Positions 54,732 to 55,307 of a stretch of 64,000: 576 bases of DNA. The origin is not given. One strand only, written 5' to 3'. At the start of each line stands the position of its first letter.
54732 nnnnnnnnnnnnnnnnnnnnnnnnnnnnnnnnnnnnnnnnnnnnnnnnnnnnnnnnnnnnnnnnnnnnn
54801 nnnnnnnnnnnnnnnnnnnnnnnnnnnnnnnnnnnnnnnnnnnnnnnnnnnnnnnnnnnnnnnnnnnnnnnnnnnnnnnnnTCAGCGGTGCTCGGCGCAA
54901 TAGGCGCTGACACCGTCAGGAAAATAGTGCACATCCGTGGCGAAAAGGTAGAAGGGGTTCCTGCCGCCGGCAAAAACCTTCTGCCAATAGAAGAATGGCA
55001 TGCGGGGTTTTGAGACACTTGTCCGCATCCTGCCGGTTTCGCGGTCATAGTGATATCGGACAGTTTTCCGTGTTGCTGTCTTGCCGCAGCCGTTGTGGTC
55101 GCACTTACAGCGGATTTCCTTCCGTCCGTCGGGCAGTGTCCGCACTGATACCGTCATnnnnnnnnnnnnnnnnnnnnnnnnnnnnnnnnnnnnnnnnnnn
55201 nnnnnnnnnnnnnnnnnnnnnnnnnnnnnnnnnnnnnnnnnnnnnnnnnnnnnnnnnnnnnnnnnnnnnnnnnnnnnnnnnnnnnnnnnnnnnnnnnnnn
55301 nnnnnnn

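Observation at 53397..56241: Insertion-sequence hotspot: two unrelated IS481-family elements interleaved with a pair of paralogous Cys/His-rich small genes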

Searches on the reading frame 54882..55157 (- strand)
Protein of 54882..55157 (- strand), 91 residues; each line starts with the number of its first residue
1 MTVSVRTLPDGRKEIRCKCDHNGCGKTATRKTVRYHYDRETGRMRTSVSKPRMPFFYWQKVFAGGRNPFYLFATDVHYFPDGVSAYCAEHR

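Call 6: search_protein_families(library=pfam, proteins=[window:54882-55157:-], max_evalue=0.1)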
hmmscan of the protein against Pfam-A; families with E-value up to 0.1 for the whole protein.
window:54882-55157:- (91 aa): 0 families

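Call 7: search_protein_families(library=ncbifam, proteins=[window:54882-55157:-], max_evalue=0.1)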
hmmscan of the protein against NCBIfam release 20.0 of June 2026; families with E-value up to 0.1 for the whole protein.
window:54882-55157:- (91 aa): 0 families

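Call 12: find_homologous_proteins(query=window:54882-55157:-, max_evalue=0.01)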
Query window:54882-55157:- (91 aa): 1 proteins with E <= 0.01 among 1 candidates.
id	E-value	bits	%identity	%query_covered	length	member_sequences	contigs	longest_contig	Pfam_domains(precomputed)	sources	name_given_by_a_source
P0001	2.4e-59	215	100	100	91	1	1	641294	-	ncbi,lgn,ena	-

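Call 14: find_encoding_contigs(protein=P0001, flank=10000, max_places=6)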
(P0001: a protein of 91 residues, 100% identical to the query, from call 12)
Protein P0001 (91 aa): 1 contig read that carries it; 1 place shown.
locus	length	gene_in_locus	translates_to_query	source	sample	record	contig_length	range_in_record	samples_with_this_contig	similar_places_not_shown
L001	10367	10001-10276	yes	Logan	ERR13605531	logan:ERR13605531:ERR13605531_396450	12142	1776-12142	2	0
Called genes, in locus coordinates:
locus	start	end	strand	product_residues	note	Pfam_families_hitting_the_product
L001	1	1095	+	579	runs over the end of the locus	PF02272:DHHA1 (faint), PF01368:DHH, PF17768:RecJ_OB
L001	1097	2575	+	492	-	PF13567:DUF4131, PF03772:Competence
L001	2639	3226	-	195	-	PF00081:Sod_Fe_N (faint), PF02777:Sod_Fe_C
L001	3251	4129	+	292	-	PF00753:Lactamase_B, PF23023:Anti-Pycsar_Apyc1 (faint), PF12706:Lactamase_B_2 (weak)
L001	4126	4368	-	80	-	PF00830:Ribosomal_L28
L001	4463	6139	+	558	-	PF03485:Arg_tRNA_synt_N, PF00750:tRNA-synt_1d, PF05746:DALR_1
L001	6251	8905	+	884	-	PF00690:Cation_ATPase_N, PF00122:E1-E2_ATPase, PF00702:Hydrolase, PF13246:Cation_ATPase, PF00689:Cation_ATPase_C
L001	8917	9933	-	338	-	PF13011:LZ_Tnp_IS481 (weak), PF13518:HTH_28 (weak), PF13565:HTH_32, PF00665:rve (weak), PF13683:rve_3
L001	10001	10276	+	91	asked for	-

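Call 27: search_protein_representatives(alignment_id=A2)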
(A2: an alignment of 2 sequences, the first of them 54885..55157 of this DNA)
Query: 2 sequences, 108 profile positions. Proteins with E-value up to 0.001 (for the whole library): 12; up to 1e-10: 6; up to 1e-30: 1. The best 12 are listed.
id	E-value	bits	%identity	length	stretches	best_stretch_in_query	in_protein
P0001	4.7e-42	158.7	-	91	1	1-105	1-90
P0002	2.2e-13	66.5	-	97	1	19-105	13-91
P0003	7.2e-13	64.8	-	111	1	15-105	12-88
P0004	1.9e-11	60.2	-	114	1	1-105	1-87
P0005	1.9e-11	60.2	-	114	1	1-106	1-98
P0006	3.1e-11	59.5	-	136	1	17-105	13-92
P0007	4.3e-10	55.9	-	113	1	4-105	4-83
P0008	7.8e-10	55.1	-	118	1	1-106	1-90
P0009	1.0e-05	41.8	-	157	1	6-105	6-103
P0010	1.2e-05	41.6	-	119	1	12-105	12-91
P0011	3.2e-05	40.2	-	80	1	1-69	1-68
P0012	7.7e-04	35.8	-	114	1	14-105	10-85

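Call 30: find_homologous_proteins(query=A4, max_evalue=0.001)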
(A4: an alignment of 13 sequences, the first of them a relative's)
Query A4 (13 sequences) (91 aa, profile of the alignment): 5 proteins with E <= 0.001 among 486 candidates.
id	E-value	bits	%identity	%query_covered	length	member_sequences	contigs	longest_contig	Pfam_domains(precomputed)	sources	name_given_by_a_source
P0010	1.2e-32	130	37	86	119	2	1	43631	-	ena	-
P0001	3.9e-31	126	100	100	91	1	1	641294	-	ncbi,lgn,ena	-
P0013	1.5e-30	124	44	99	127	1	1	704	-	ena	-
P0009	8.6e-30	121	38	78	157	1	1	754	-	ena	-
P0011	2.1e-20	91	38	80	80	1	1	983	-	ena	-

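Call 31: find_encoding_contigs(protein=P0010, flank=10000)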
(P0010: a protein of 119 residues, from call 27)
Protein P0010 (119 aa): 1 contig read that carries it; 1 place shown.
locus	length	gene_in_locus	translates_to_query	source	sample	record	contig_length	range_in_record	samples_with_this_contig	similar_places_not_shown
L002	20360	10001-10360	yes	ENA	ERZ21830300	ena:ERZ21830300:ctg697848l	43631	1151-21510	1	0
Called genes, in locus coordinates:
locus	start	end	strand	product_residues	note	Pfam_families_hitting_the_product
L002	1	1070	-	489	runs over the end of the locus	PF00303:Thymidylat_synt, PF14251:PterinBD-DUF4346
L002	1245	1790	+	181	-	-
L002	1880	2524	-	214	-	-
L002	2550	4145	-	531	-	-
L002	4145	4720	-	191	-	-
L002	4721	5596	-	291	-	-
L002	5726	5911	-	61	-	-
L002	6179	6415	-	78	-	-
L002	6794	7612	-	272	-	PF06750:A24_N_bact, PF01478:Peptidase_A24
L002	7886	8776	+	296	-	-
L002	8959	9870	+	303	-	PF00665:rve (faint)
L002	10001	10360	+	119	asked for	-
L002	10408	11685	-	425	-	PF02403:Seryl_tRNA_N, PF00587:tRNA-synt_2b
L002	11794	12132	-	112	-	-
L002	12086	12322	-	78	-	-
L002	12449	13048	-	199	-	-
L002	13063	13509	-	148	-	-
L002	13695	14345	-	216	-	-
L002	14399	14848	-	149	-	-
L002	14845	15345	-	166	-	-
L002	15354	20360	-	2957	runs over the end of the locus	PF17936:Big_6 (faint), PF19077:Big_13 (weak)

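Call 47: predict_structure(alignment_id=A4)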
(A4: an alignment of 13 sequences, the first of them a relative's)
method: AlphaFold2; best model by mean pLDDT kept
length: 91 residues; sequences in the alignment: 13
mean_pLDDT: 88.4   pTM: 0.71
mean pLDDT of the five models: 88.4, 86.6, 85.0, 84.2, 71.4
residues with pLDDT >= 90: 41; 70-90: 50; 50-70: 0; < 50: 0
segments of 3 or more residues with pLDDT < 50: none
pLDDT, mean of each block of 10 residues (from residue 1): 88 91 90 89 89 89 86 85 89 77
secondary structure, 60 per line:
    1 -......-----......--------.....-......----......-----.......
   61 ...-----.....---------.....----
elements in order: E2-7 E13-18 E27-31 E33-38 E43-48 H54-63 E69-73 E83-87

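Call 60: fold_search(model_id=the predicted structure, library=pdb)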
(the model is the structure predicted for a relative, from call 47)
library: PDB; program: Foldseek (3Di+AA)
matches with E <= 10: 170; with E <= 0.001: 0
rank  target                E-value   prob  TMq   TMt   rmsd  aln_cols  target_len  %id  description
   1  3gxe_B                1.3e+00  0.44  0.27  0.27   5.6        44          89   18  Complex of a Low Affinity Collagen Site with the Fibronectin 8-9FnI Domain Pair (released 2010-04-07)
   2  8uws_C                1.3e+00  0.14  0.27  0.05  13.5        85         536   13  Cryo-EM structure of an Enterobacter GH43 Beta-Xylosidase: EcXyl43 (released 2024-05-15)
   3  3tqy_D                1.3e+00  0.14  0.18  0.17   7.6        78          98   12  Structure of a single-stranded DNA-binding protein (ssb), from Coxiella burnetii (released 2011-09-21)
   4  3vhx_H                1.4e+00  0.09  0.17  0.18  10.9        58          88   14  The crystal structure of Arf6-MKLP1 (Mitotic kinesin-like protein 1) complex (released 2012-05-16)
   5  7p37_A                1.5e+00  0.12  0.25  0.19  15.3        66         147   20  Streptomyces coelicolor ATP-loaded NrdR (released 2022-05-11)
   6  6irq_A                1.5e+00  0.11  0.17  0.16   8.2        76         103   10  Complexed crystal structure of PaSSB with ssDNA dT25 at 1.91 angstrom resolution (released 2019-12-11)
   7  7k1r_D                1.5e+00  0.09  0.24  0.05  13.5        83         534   13  X-ray Structure of an Enterobacter GH43 Beta-Xylosidase: EcXyl43 F507A mutant (released 2021-11-10)
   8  8bn3_eI               1.7e+00  0.04  0.19  0.13  18.1       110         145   12  Yeast 80S, ES7s delta, eIF5A, Stm1 containing (released 2024-01-10)
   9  3q9q_A                1.8e+00  0.33  0.27  0.32   9.6        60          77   23  HspB1 fragment second crystal form (released 2011-07-06)
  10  6dv5_V                2.1e+00  0.14  0.24  0.15   9.1        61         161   21  Oligomeric complex of a Hsp27 24-mer at 3.6 A resolution (released 2019-06-26)
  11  2nbv_MODEL_1_A        2.3e+00  0.16  0.27  0.23  10.0        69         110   10  Solution structure of the Rpn13 Pru domain engaging the hPLIC2 UBL domain (released 2016-07-20)
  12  4nm5_A                2.5e+00  0.06  0.27  0.10  11.7       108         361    9  Crystal structure of GSK-3/Axin complex bound to phosphorylated Wnt receptor LRP6 c-motif (released 2014-03-26)
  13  3a5z_B                2.7e+00  0.03  0.20  0.15  18.2       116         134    9  Crystal structure of Escherichia coli GenX in complex with elongation factor P (released 2010-08-25)
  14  3vhx_F                2.8e+00  0.07  0.18  0.16  10.8        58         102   14  The crystal structure of Arf6-MKLP1 (Mitotic kinesin-like protein 1) complex (released 2012-05-16)
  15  3vhx_B                2.8e+00  0.07  0.18  0.16  10.8        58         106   14  The crystal structure of Arf6-MKLP1 (Mitotic kinesin-like protein 1) complex (released 2012-05-16)
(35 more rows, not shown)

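Call 62: find_encoding_contigs(protein=P0013, flank=3000)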
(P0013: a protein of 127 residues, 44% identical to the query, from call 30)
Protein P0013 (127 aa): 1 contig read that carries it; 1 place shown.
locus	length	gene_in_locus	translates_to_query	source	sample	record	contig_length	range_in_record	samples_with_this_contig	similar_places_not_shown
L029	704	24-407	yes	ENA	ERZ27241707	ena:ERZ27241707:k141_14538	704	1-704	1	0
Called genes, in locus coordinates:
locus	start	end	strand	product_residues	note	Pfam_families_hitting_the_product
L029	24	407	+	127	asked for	-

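Call 63: find_encoding_contigs(protein=P0009, flank=3000)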
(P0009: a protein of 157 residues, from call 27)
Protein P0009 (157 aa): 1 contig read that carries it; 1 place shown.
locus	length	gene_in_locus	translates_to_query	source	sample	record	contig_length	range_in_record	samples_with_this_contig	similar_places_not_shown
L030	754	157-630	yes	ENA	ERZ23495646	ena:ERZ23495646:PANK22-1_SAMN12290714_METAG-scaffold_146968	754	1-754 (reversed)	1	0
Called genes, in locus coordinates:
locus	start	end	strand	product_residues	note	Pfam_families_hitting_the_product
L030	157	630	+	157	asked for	-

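Call 64: find_encoding_contigs(protein=P0011, flank=3000)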
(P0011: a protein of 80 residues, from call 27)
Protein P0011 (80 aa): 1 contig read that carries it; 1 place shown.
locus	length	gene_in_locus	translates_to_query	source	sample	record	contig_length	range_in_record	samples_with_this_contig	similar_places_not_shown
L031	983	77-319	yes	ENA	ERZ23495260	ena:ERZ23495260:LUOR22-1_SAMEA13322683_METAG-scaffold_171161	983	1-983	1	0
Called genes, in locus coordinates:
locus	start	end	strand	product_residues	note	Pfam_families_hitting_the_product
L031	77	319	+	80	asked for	-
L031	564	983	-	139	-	?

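Call 66: search_protein_families(library=pfam, alignment_id=A4, max_evalue=1)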
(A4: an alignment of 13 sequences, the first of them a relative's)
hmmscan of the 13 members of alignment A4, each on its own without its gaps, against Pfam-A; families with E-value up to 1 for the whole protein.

A. member 1, P0001 (91 aa): 1 family
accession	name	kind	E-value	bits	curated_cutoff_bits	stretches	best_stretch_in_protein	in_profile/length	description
PF19046.5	GM130_C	-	0.13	12.5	23.5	1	49-60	29-40/46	GM130 C-terminal binding motif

B. families by the number of members that match (of 13 scanned): 7 families
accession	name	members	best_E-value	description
PF24906.1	Zf_WRKY19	3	0.0014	WRKY19 zinc finger domain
PF19114.6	EsV_1_7_cys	1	0.0022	EsV-1-7 cysteine-rich motif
PF13085.11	Fer2_3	1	0.089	2Fe-2S iron-sulfur cluster binding domain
PF19046.5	GM130_C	1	0.13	GM130 C-terminal binding motif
PF24000.1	DUF7316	1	0.14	Family of unknown function (DUF7316)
PF02633.19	Creatininase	1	0.14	Creatinine amidohydrolase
PF01825.27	GPS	1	0.23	GPCR proteolysis site, GPS, motif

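Call 67: search_solved_structures(query=A4, max_evalue=10)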
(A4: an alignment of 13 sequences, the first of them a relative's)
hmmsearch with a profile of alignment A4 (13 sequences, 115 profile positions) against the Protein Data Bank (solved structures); distinct sequences matched with E-value up to 10: 18.
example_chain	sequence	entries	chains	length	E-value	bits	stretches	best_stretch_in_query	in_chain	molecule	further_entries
5ke6_A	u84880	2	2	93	0.013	19.1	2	18-50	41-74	Krueppel-like factor 4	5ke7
2wbu_A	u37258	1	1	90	0.013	19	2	18-50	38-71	KRUEPPEL-LIKE FACTOR 4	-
2wbs_A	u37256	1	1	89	0.014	18.9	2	18-51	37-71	KRUEPPEL-LIKE FACTOR 4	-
4m9e_A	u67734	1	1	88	0.018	18.6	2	18-51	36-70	Krueppel-like factor 4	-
1zfd_A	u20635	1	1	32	0.019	18.5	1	18-39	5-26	SWI5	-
5ke8_A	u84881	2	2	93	0.02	18.4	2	18-50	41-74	Krueppel-like factor 4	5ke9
5kea_A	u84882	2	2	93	0.023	18.2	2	18-50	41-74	Krueppel-like factor 4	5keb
6vtx_A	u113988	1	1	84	0.03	17.8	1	18-52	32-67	Krueppel-like factor 4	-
2ebt_A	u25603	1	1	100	0.14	15.7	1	13-42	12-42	Krueppel-like factor 5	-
2epa_A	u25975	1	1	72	0.19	15.3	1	18-40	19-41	Krueppel-like factor 10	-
1a39_A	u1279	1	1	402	1.2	12.7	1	18-76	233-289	ENDOGLUCANASE I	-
1ql0_A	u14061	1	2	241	1.6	12.2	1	32-66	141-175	NUCLEASE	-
1g8t_A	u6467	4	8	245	1.7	12.2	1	32-66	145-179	NUCLEASE SM2 ISOFORM | PROTEIN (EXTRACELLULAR ENDONUCLEASE) | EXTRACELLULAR ENDONUCLEASE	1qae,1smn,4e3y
6yoz_AAA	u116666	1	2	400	1.7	12.2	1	18-76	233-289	Endoglucanase 1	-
6yp1_AAA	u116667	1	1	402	1.8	12.1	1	18-76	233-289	Endoglucanase 1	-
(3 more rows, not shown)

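Call 82: fold_search(model_id=the predicted structure, library=viral)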
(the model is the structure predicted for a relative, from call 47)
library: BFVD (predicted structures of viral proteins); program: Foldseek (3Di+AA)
matches with E <= 10: 599; with E <= 0.001: 0
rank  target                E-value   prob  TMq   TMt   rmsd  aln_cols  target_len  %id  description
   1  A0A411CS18            3.5e-01  0.87  0.31  0.34  10.4        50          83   10  (no name in the UniProt tables at hand)
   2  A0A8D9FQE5            3.7e-01  0.66  0.27  0.09   9.0        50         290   16  Uncharacterized protein [uncultured marine phage]
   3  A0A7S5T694            4.7e-01  0.41  0.26  0.28   9.3        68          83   12  (no name in the UniProt tables at hand)
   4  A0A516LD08            4.7e-01  0.41  0.25  0.15   6.6        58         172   12  (no name in the UniProt tables at hand)
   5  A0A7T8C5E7            4.7e-01  0.33  0.27  0.11  10.3        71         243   21  (no name in the UniProt tables at hand)
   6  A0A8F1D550            4.7e-01  0.16  0.22  0.29  12.1        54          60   22  (no name in the UniProt tables at hand)
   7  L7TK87                5.3e-01  0.23  0.23  0.08   9.4        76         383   17  Uncharacterized protein [Haloarcula vallismortis tailed virus 1]
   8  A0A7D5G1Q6            7.0e-01  0.13  0.25  0.13  19.8        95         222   12  HNH endonuclease [Mycobacterium phage Soul22]
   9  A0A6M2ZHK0            7.0e-01  0.08  0.16  0.19  10.4        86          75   10  Uncharacterized protein [Synechococcus phage S-SCSM1]
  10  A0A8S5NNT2            7.0e-01  0.08  0.22  0.08  23.4       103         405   14  Uncharacterized protein [Myoviridae sp. ctj3P51]
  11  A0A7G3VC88            7.0e-01  0.07  0.24  0.04  18.7       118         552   14  Uncharacterized protein [Arthrobacter phage Bumble]
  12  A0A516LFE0            7.4e-01  0.28  0.30  0.27  14.3        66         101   21  (no name in the UniProt tables at hand)
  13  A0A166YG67            7.9e-01  0.57  0.30  0.37   9.9        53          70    8  Uncharacterized protein [Gordonia phage Kampe]
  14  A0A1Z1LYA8            7.9e-01  0.41  0.26  0.41  10.6        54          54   11  Uncharacterized protein [Serratia phage CBH8]
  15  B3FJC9                7.9e-01  0.33  0.21  0.15   6.6        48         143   12  Uncharacterized protein [Pseudomonas phage 201phi2-1]
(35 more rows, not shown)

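Call 89: search_protein_families(library=phrogs, proteins=[window:54882-55157:-, P0008, P0006, L002:7886-8776:+, L002:8902-9870:+], max_evalue=0.01)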
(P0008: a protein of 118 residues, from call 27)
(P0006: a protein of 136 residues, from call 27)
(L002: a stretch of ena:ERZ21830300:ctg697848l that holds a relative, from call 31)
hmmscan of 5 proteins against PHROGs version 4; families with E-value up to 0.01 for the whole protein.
window:54882-55157:- (91 aa): 1 family
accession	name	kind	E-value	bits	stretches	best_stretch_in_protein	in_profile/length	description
phrog_5278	-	unknown function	0.0022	19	1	7-48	15-54/68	-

P0008 (118 aa): 0 families

P0006 (136 aa): 0 families

L002:7886-8776:+ (296 aa): 0 families

L002:8902-9870:+ (322 aa): 12 families
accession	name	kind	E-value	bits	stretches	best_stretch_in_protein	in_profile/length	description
phrog_4646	-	integration and excision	1.5e-69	235.9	1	4-316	3-334/344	transposase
phrog_4410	-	unknown function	3.5e-37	128.7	1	167-316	4-154/163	-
phrog_5904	-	unknown function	2.1e-19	70.7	1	241-315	4-78/88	-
phrog_20487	-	unknown function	9.2e-13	49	1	8-200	6-194/194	-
phrog_1157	-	integration and excision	3.7e-06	27.4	0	241-313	215-290/422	transposase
phrog_664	-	DNA, RNA and nucleotide metabolism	0.00011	23.1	1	9-69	86-146/210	DNA binding protein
phrog_13695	-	unknown function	0.0004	21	1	153-204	8-58/76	-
phrog_9628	-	unknown function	0.00042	21.2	1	16-70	10-62/133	-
phrog_4494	-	unknown function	0.0026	19.2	0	11-65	6-60/109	-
phrog_20133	-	unknown function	0.0064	18.2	0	28-69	34-75/97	-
phrog_310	-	integration and excision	0.0073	16.1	0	190-292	302-409/696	transposase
phrog_323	-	transcription regulation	0.0084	16.7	1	5-65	94-146/319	transcriptional regulator, D5-like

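Call 90: search_protein_families(library=ncbifam, proteins=[L002:8902-9870:+, L002:7886-8776:+, P0008, P0006], max_evalue=0.01)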
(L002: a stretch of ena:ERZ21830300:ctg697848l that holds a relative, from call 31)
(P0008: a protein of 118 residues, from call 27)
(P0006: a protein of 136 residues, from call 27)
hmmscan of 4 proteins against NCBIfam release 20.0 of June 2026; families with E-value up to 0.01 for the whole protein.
L002:8902-9870:+ (322 aa): 3 families
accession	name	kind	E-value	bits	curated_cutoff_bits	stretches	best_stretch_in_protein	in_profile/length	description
NF033563.0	transpos_IS30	equivalog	3.2e-64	217.2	80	1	38-303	1-264/267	IS30 family transposase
NF033577.2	transpos_IS481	equivalog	1.4e-11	44.5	224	1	16-314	5-281/284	IS481 family transposase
NF033546.1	transpos_IS21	equivalog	5.4e-10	39.3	160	1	19-310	4-276/294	IS21 family transposase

L002:7886-8776:+ (296 aa): 1 family
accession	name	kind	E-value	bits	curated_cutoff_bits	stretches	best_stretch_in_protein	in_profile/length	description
NF053768.1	CIS12_fam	equivalog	0.0055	15.4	860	1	148-203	31-86/715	CIS12 family contractile injection system protein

P0008 (118 aa): 0 families

P0006 (136 aa): 0 families
